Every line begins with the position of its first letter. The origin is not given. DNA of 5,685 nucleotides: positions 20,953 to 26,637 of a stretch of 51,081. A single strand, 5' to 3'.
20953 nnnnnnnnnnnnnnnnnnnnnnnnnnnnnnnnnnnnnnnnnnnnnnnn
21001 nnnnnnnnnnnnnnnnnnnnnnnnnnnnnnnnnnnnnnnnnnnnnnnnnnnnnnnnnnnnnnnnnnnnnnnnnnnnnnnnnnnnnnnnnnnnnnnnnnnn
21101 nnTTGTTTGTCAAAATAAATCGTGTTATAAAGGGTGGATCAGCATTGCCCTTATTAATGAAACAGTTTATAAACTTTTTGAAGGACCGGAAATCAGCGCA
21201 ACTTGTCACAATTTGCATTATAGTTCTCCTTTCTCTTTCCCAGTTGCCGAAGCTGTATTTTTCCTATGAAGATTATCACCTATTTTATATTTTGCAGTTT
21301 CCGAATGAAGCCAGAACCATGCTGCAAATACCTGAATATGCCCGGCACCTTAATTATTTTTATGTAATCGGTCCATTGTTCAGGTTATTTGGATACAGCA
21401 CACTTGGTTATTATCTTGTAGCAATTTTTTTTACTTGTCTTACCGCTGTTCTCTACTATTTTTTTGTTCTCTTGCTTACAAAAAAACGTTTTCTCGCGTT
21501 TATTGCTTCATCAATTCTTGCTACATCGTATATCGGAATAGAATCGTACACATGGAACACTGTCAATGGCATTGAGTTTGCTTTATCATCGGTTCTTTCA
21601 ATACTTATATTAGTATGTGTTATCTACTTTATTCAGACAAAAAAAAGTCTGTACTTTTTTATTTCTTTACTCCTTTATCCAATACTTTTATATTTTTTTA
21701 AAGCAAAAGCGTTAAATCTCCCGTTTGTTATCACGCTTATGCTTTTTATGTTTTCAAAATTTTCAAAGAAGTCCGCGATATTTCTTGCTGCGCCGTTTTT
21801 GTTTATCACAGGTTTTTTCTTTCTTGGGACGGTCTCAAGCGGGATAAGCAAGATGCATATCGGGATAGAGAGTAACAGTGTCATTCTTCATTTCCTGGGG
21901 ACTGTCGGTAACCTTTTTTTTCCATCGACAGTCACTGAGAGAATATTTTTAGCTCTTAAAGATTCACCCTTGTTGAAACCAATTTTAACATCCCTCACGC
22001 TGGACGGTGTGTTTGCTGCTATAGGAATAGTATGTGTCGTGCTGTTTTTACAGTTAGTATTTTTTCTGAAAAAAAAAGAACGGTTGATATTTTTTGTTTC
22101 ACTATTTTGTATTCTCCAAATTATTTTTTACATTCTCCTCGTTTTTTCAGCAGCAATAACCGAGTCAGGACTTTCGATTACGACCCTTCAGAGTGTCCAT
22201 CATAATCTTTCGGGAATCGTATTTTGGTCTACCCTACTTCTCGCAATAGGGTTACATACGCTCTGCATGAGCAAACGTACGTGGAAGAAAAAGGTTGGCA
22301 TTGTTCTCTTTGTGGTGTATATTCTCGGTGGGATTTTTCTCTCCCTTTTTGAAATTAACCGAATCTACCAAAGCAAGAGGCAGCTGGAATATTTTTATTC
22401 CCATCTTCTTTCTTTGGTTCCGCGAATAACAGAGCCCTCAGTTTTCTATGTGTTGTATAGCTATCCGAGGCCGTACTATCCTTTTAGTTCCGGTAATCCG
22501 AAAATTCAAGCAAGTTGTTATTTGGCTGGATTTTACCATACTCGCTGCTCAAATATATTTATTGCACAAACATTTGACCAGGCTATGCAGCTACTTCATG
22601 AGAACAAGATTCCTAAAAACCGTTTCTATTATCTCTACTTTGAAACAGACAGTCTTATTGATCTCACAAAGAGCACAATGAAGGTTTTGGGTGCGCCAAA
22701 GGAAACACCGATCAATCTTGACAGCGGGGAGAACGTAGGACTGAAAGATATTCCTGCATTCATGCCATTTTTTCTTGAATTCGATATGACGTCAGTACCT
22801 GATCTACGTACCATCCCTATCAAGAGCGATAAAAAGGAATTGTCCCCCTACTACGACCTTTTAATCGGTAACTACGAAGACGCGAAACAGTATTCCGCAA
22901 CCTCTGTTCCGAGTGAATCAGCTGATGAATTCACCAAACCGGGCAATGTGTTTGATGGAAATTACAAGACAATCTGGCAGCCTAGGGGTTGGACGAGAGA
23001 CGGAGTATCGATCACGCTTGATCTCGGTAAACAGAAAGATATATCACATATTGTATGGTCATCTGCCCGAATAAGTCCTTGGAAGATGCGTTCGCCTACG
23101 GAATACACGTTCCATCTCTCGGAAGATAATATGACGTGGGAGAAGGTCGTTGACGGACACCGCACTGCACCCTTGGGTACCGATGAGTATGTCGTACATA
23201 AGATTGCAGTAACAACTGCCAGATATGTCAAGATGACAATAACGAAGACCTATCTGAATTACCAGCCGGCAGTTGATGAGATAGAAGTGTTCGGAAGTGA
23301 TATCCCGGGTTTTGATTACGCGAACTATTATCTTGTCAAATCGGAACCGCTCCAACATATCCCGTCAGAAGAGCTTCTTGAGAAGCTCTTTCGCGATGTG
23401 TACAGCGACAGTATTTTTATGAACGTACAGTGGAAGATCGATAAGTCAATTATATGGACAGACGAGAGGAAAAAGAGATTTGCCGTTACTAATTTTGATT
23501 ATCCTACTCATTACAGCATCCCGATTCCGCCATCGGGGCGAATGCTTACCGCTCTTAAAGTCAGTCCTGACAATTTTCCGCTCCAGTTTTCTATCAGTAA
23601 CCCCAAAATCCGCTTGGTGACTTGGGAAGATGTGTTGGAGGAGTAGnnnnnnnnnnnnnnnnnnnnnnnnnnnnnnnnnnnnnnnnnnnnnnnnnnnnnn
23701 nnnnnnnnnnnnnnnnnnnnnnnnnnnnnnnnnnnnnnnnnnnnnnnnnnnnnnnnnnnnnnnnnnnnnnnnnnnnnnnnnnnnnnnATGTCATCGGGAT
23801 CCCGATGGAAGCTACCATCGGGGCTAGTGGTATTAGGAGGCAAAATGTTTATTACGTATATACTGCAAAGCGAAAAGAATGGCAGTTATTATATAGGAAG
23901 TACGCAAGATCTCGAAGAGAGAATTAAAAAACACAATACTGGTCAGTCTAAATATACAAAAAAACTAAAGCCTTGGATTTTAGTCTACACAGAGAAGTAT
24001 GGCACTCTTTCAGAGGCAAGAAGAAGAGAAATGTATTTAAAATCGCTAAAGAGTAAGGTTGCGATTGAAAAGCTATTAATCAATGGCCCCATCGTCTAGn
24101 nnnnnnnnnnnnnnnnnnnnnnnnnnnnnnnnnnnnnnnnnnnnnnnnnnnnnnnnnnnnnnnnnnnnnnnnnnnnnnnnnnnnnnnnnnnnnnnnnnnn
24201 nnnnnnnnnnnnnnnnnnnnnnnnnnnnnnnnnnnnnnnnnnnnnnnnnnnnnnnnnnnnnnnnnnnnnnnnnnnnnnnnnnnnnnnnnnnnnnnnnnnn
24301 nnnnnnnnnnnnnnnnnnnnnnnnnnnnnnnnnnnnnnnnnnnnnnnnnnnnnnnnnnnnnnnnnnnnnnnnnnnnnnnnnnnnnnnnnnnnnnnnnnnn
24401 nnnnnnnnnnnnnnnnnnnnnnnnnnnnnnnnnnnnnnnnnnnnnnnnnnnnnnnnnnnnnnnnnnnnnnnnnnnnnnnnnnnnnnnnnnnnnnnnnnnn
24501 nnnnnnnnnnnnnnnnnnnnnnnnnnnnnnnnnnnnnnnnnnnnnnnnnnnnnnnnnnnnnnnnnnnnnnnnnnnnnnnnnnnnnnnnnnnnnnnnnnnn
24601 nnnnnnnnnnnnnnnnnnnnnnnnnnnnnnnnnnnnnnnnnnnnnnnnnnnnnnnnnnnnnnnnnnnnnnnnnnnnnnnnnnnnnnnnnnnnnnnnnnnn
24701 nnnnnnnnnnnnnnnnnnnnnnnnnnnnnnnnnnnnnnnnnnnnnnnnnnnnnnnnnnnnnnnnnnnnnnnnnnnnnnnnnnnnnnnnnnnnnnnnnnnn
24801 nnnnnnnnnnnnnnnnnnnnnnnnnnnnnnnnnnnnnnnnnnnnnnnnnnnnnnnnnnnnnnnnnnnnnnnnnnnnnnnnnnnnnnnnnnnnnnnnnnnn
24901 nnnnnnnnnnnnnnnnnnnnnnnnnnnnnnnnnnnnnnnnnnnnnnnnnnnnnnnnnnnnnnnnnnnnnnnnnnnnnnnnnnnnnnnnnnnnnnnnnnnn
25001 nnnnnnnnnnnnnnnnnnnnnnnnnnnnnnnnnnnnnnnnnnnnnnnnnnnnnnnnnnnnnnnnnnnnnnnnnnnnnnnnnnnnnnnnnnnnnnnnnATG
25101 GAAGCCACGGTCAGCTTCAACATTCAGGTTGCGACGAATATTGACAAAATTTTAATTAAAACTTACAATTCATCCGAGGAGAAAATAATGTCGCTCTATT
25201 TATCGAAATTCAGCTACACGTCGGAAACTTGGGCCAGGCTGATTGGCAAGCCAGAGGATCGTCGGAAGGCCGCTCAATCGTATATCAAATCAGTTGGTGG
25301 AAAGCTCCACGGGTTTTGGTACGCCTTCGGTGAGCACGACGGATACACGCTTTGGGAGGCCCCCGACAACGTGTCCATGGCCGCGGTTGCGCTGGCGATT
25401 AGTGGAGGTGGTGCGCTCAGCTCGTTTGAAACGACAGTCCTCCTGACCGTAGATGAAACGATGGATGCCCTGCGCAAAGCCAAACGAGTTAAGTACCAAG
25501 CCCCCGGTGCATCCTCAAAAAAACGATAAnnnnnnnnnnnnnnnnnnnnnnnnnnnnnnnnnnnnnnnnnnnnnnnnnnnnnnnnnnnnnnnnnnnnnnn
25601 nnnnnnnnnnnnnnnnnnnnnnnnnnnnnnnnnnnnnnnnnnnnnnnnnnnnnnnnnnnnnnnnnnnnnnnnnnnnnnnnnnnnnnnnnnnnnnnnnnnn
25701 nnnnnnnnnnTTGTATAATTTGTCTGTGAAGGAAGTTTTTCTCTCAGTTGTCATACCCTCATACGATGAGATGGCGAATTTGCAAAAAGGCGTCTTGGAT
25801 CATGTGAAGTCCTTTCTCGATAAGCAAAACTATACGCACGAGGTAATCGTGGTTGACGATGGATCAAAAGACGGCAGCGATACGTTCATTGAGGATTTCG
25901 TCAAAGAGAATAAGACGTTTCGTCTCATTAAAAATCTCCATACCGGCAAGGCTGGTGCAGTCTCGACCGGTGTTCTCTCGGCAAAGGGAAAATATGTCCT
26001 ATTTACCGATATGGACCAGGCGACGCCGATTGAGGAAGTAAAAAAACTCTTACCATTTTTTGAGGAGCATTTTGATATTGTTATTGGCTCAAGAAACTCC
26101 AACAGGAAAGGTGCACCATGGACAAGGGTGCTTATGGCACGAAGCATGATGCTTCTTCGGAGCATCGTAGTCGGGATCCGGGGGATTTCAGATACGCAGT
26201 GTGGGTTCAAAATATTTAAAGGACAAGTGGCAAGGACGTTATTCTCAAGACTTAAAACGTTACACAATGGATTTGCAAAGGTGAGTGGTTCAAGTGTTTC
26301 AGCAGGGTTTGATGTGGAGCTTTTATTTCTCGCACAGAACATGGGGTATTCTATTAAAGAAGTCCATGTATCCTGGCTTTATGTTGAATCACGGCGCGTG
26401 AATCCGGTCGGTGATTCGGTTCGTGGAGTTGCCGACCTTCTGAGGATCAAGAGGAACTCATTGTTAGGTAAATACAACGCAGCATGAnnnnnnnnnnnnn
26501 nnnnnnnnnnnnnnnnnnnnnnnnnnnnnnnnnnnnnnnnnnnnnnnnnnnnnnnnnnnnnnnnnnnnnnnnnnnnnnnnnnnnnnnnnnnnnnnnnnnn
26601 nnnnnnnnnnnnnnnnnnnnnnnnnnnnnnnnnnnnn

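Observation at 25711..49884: Repeated two-gene modules: cytoplasmic GT immediately coupled to an extracytoplasmic GT-C/YfhO partner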

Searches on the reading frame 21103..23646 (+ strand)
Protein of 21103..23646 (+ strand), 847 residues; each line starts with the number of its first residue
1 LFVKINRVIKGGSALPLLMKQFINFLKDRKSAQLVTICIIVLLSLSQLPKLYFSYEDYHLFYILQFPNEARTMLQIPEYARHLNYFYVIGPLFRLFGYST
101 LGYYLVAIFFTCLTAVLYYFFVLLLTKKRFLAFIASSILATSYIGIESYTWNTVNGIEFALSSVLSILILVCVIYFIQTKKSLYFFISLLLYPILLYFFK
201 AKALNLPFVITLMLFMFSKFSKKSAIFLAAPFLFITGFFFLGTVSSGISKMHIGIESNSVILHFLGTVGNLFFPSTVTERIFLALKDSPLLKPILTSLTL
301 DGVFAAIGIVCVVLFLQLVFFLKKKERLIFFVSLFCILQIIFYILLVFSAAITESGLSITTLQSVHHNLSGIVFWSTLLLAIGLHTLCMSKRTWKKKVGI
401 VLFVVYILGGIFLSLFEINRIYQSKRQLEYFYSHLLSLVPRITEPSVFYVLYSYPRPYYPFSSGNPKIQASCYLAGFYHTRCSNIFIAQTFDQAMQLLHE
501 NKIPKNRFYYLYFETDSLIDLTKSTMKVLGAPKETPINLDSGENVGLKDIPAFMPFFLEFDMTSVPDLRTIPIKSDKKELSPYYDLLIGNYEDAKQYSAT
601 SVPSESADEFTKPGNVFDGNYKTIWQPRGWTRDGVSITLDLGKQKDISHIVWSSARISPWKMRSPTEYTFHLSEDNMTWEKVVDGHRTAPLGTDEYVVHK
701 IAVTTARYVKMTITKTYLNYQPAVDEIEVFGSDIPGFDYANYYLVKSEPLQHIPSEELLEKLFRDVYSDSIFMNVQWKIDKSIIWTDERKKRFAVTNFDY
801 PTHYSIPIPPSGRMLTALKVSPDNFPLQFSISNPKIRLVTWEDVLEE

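Call 4: search_protein_families(library=pfam, proteins=[window:21103-23646:+], max_evalue=0.01)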
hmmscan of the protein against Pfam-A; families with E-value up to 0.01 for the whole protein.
window:21103-23646:+ (847 aa): 2 families
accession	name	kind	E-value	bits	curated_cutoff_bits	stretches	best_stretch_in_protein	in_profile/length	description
PF00754.31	F5_F8_type_C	-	4.3e-13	49.9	28.2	1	606-716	8-115/127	F5/8 type C domain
PF22633.2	F5_F8_type_C_2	-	2.1e-08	35.1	27.8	1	615-711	1-91/91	NedA-like, galactose-binding domain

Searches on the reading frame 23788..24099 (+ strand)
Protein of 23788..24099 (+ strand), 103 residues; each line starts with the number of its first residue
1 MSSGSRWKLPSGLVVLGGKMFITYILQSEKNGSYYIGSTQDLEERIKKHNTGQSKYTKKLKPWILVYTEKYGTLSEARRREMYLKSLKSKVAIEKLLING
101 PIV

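Call 10: search_protein_families(library=pfam, proteins=[window:23788-24099:+], max_evalue=0.01)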
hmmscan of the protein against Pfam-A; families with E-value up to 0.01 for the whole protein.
window:23788-24099:+ (103 aa): 2 families
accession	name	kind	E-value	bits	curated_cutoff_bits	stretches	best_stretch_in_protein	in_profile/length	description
PF01541.30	GIY-YIG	-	1.7e-17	63.9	22.6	1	21-90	2-74/78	GIY-YIG catalytic domain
PF10544.15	T5orf172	-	0.00062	20.7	20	1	23-82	3-61/101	T5orf172 domain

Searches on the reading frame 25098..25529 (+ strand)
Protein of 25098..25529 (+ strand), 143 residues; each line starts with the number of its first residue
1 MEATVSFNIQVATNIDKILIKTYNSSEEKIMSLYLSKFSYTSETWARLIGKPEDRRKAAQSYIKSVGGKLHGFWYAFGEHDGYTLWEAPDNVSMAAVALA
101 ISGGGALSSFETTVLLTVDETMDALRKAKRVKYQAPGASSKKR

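Call 10: search_protein_families(library=pfam, proteins=[window:25098-25529:+], max_evalue=0.01)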
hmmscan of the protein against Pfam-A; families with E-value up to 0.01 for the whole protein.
window:25098-25529:+ (143 aa): 2 families
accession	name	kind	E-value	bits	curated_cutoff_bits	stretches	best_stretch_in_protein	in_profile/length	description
PF08734.17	GYD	-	4.1e-21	75.2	31.4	1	34-124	1-90/91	GYD domain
PF11746.14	DUF3303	-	0.00018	22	21.2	1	52-128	15-91/92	Domain of unknown function (DUF3303)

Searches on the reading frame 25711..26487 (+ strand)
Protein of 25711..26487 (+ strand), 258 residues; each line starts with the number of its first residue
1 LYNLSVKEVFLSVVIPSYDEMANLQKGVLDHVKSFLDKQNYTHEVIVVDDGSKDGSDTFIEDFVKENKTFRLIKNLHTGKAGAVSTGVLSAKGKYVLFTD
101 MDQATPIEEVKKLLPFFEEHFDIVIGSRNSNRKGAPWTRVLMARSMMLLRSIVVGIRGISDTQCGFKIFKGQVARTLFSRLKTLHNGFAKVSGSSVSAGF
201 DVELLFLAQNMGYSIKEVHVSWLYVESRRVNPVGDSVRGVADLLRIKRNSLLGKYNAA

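Call 3: search_protein_families(library=pfam, proteins=[window:25711-26487:+], max_evalue=0.01)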
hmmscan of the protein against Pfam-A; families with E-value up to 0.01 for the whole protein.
window:25711-26487:+ (258 aa): 3 families
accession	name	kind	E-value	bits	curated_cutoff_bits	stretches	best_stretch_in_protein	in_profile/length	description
PF00535.33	Glycos_transf_2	-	7.7e-24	84.9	23.3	1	12-137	1-124/168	Glycosyl transferase family 2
PF10111.15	Glyco_tranf_2_2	-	2.3e-05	24.5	27.3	1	12-114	1-103/276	Glycosyltransferase like family 2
PF13641.12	Glyco_tranf_2_3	-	0.00035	21.1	27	1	11-143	3-137/230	Glycosyltransferase like family 2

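Call 13: search_protein_families(library=ncbifam, proteins=[window:25711-26487:+], max_evalue=0.001)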
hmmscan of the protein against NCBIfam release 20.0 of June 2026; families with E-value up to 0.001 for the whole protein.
window:25711-26487:+ (258 aa): 22 families
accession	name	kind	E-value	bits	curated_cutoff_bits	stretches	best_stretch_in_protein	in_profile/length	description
NF041875.1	EPS_EpsD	equivalog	1.7e-17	63.8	370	1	11-155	1-146/325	exopolysaccharide biosynthesis glycosyltransferase EpsD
NF047588.1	GlcsyltransPgfSStrep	equivalog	4e-16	59.1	500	1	11-179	3-169/308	glycosyltransferase PgfS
NF007482.0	PRK10073.1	equivalog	7.2e-15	54.8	423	1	9-116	6-109/334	glycosyltransferase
NF007986.1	PRK10714.1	equivalog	1.3e-14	54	529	1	11-176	8-171/316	undecaprenyl-phosphate 4-deoxy-4-formamido-L-arabinose transferase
TIGR03937.1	PgaC_IcaA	equivalog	1.7e-13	50.3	422.3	1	10-104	46-137/407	poly-beta-1,6-N-acetyl-D-glucosamine synthase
NF050050.1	ProtGlycPglI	equivalog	2.9e-11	43.3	500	1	10-127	3-118/306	GalNAc(5)-diNAcBac-PP-undecaprenol beta-1,3-glucosyltransferase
NF038302.1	EPS_HpsE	equivalog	2.9e-11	42.9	300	1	11-122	3-116/307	hormogonium polysaccharide biosynthesis glycosyltransferase HpsE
NF041391.1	DPhHxTase_Halo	equivalog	7.6e-11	41.4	375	1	17-177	3-153/213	dolichyl-phosphate hexose transferase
NF058614.1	PPMAGASynPpgS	equivalog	2.2e-10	40.4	370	1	13-181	4-169/226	polyprenyl-phospho-N-acetylgalactosaminyl synthase PpgS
NF047683.1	TeichurnBiosyTuaG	equivalog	6.1e-10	39.2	400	1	9-120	6-114/252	teichuronic acid biosynthesis protein TuaG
TIGR04283.1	glyco_like_mftF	equivalog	1e-09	38.3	182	1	11-118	1-98/221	TIGR04283 family arsenosugar biosynthesis glycosyltransferase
TIGR04182.1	glyco_TIGR04182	equivalog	7.3e-09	35.4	325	1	12-188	3-166/293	S-layer glycoprotein N-glycosyltransferase AglJ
TIGR03965.1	mycofact_glyco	equivalog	7.4e-09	35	280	1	11-116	76-178/467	mycofactocin biosynthesis glycosyltransferase MftF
TIGR04009.1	wcaE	equivalog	5.1e-07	29.2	369.2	1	11-100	3-90/248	colanic acid biosynthesis glycosyltransferase WcaE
TIGR03111.1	glyc2_xrt_Gpos1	hypoth_equivalog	1.3e-06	27.5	363.95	1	11-123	51-162/439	TIGR03111 family XrtG-associated glycosyltransferase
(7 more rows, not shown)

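Call 16: search_solved_structures(query=window:25711-26487:+, max_evalue=0.001)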
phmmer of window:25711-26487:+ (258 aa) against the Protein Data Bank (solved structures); distinct sequences matched with E-value up to 0.001: 22.
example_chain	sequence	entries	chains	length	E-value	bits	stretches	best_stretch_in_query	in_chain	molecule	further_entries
5eke_A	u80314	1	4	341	1.3e-13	54.3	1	7-148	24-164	Uncharacterized glycosyltransferase sll0501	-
5ekp_C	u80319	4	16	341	1.3e-13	54.3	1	7-148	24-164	Uncharacterized glycosyltransferase sll0501 | Glycosyltransferase sll0501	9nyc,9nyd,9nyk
9nye_A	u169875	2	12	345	1.3e-13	54.2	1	7-148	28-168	Glycosyltransferase sll0501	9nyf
5mlz_A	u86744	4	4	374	4.4e-11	46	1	3-174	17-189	Dolichol monophosphate mannose synthase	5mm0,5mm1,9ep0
9hwj_A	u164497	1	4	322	2.7e-10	43.4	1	11-172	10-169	Undecaprenyl-phosphate 4-deoxy-4-formamido-L-arabinose transferase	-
9bhc_C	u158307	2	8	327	3.5e-09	39.8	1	11-176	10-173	Undecaprenyl-phosphate 4-deoxy-4-formamido-L-arabinose transferase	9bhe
8vxh_A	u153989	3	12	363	4.5e-09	39.4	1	11-176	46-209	Undecaprenyl-phosphate 4-deoxy-4-formamido-L-arabinose transferase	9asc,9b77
2z87_A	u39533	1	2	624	9.6e-09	38.4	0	10-124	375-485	Chondroitin synthase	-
2z86_A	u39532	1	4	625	9.6e-09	38.3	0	10-124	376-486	Chondroitin synthase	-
5hea_A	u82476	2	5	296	2.8e-08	36.8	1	11-104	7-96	Putative glycosyltransferase (GalT1)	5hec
5tze_C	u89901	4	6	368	1e-06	31.7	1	11-151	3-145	Glycosyl transferase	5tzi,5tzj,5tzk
8bz4_A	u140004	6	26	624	1.4e-06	31.3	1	6-135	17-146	Glycosyltransferase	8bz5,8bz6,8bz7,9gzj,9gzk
8bz8_A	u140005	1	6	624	1.4e-06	31.3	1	6-135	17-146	Glycosyltransferase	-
5tz8_A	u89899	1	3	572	2.2e-06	30.6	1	11-150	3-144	Glycosyl transferase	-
6h1j_A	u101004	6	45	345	8.7e-06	28.7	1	11-217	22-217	Probable ss-1,3-N-acetylglucosaminyltransferase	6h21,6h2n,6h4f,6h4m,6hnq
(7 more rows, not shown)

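Call 90: search_solved_structures(query=A4, max_evalue=0.001)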
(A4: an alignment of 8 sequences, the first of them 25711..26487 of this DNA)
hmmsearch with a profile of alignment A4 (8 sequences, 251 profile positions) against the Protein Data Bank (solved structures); distinct sequences matched with E-value up to 0.001: 28.
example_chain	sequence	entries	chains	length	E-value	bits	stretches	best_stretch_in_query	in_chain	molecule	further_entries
5mlz_A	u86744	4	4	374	5.4e-20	75.1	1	4-170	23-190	Dolichol monophosphate mannose synthase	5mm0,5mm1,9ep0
5eke_A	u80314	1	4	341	1.9e-16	63.5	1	4-141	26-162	Uncharacterized glycosyltransferase sll0501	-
5ekp_C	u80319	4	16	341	1.9e-16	63.5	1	4-141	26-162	Uncharacterized glycosyltransferase sll0501 | Glycosyltransferase sll0501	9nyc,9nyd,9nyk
9nye_A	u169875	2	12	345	2e-16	63.5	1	4-141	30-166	Glycosyltransferase sll0501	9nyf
9hwj_A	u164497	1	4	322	2.8e-15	59.7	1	6-172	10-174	Undecaprenyl-phosphate 4-deoxy-4-formamido-L-arabinose transferase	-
9bhc_C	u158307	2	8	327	1.1e-14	57.7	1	6-172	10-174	Undecaprenyl-phosphate 4-deoxy-4-formamido-L-arabinose transferase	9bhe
8vxh_A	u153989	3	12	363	1.4e-14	57.4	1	6-172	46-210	Undecaprenyl-phosphate 4-deoxy-4-formamido-L-arabinose transferase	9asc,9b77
2z87_A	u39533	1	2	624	3e-11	46.5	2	6-112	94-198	Chondroitin synthase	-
2z86_A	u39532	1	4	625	3e-11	46.5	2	6-112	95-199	Chondroitin synthase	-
5hea_A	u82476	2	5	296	1.6e-10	44.1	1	5-122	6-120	Putative glycosyltransferase (GalT1)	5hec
8vh7_A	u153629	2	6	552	2.8e-08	36.8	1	27-161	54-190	Heparosan synthase B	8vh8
8viw_A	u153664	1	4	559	2.9e-08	36.7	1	27-161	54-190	Heparosan synthase B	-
5tze_C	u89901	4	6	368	1e-07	34.9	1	6-118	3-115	Glycosyl transferase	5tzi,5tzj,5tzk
6h1j_A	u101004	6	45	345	1.6e-07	34.3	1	6-178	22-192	Probable ss-1,3-N-acetylglucosaminyltransferase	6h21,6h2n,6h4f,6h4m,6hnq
5tz8_A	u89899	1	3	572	1.8e-07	34.1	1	6-118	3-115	Glycosyl transferase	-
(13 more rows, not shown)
